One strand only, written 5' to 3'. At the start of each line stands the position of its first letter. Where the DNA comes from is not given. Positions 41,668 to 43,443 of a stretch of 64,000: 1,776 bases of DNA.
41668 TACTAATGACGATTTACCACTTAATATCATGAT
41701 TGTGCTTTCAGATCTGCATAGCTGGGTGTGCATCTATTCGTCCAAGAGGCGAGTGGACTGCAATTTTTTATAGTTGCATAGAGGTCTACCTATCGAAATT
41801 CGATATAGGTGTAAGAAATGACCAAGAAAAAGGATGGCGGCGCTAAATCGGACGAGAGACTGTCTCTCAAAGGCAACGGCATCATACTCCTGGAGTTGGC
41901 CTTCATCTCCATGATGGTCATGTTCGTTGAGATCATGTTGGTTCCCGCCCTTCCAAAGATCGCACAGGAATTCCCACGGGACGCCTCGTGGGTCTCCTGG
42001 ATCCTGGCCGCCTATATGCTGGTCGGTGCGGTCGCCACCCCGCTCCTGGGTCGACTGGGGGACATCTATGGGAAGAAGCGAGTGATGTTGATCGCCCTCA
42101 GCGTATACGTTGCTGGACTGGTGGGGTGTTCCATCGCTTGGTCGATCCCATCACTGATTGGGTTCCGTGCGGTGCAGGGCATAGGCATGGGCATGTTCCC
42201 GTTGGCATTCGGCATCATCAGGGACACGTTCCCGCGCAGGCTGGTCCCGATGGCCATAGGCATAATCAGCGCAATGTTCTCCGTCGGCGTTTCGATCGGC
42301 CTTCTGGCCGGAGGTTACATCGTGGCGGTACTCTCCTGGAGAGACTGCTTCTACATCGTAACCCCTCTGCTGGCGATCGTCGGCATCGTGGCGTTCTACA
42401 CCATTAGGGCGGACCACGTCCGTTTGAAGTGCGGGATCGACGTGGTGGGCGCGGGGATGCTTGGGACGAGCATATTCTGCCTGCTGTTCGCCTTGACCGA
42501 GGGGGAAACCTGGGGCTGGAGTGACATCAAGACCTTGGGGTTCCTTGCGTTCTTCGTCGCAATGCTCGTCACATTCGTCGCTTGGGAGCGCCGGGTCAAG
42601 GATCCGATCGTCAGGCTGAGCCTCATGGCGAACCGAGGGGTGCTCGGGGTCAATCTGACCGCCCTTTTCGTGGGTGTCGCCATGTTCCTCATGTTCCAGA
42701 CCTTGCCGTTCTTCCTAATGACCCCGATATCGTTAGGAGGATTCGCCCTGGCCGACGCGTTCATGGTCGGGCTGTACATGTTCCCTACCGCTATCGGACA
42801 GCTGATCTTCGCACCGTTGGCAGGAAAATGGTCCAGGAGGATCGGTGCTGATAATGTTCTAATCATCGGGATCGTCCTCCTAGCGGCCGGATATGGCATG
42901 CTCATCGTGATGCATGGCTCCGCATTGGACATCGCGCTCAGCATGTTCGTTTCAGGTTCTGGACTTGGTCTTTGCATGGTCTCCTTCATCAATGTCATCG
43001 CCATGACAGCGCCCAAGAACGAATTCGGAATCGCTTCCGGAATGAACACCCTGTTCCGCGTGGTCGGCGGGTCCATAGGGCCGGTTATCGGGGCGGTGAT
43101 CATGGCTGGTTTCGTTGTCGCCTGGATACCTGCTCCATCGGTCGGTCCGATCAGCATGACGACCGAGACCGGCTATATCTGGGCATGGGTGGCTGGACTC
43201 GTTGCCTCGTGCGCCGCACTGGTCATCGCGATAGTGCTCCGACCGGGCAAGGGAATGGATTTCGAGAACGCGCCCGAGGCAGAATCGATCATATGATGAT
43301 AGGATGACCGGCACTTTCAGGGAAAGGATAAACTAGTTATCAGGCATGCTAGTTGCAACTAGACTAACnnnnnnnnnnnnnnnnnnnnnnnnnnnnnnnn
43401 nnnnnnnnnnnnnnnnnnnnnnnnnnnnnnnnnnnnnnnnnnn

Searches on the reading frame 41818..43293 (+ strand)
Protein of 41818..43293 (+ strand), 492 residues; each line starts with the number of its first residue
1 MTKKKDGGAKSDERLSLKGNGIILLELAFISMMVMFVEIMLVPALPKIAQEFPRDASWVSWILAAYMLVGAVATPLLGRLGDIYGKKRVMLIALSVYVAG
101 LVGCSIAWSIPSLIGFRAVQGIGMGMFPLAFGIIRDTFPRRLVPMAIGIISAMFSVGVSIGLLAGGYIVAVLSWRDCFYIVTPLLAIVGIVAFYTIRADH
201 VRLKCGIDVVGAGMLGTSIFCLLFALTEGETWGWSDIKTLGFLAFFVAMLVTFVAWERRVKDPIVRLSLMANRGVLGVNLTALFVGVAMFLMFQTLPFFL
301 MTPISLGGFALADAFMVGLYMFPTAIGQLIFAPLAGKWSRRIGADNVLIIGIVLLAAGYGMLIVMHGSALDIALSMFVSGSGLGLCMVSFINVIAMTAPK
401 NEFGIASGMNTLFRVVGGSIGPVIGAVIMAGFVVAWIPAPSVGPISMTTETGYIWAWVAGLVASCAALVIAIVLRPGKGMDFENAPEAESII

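Call 71: search_protein_families(library=ncbifam, proteins=[window:41818-43293:+], max_evalue=0.00001)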
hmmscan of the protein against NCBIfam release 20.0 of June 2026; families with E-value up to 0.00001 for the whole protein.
window:41818-43293:+ (492 aa): 40 families (the best 25 are shown)
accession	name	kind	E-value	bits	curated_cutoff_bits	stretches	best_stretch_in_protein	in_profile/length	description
TIGR00711.1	efflux_EmrB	subfamily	1.6e-52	178.8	230.2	1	32-429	11-408/485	DHA2 family efflux MFS transporter permease subunit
NF000025.1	MFS_efflux_tcmA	exception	1.5e-39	136.2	999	1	23-435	27-437/538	tetracenomycin C efflux MFS transporter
NF000218.1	FexA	exception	1.8e-31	109.3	900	1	9-464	7-461/475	chloramphenicol/florfenicol efflux MFS transporter FexA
NF000009.1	tet_MFS_Tcr3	exception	9e-29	100.4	1000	1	57-430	65-443/512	tetracycline efflux MFS transporter Tcr3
NF000095.1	tet_MFS_OtrB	exception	1.2e-27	96.6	999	1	38-429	42-437/563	oxytetracycline resistance efflux MFS transporter OtrB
TIGR00880.1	2_A_01_02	superfamily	4.7e-25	88.3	131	2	61-195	2-137/141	multidrug resistance protein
NF000031.1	MFS_efflux_LmrA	exception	1.4e-23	83.3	850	1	20-424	29-432/484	lincomycin efflux MFS transporter Lmr(A)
NF000391.1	EmrB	exception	3.1e-23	82.2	925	1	23-428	10-417/501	multidrug efflux MFS transporter permease subunit EmrB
TIGR00710.1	efflux_Bcr_CflA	subfamily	4.4e-23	82.3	200.9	1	22-195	5-178/385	Bcr/CflA family efflux MFS transporter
NF012175.1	tet_MFS_L_K_45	equivalog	2.1e-22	79.6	650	1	23-332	1-296/444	Tet(L)/Tet(K)/Tet(45) family tetracycline efflux MFS transporter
NF012185.0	tet_MFS_L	exception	2.1e-21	76.4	925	1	18-359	11-337/457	tetracycline efflux MFS transporter Tet(L)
NF052222.1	UridTportUriT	equivalog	7.1e-19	68.1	600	1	26-426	12-419/463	uridine transporter UriT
NF040895.2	MFS_effux_SdrM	equivalog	8.7e-19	67.9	550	1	23-430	7-405/441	multidrug efflux MFS transporter SdrM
NF040856.1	FexB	exception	1.1e-18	67.4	950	1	22-429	13-421/469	chloramphenicol/florfenicol efflux MFS transporter FexB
NF011571.1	PRK14995.1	subfamily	3.8e-18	65.5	701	1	32-441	16-423/493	SmvA family efflux MFS transporter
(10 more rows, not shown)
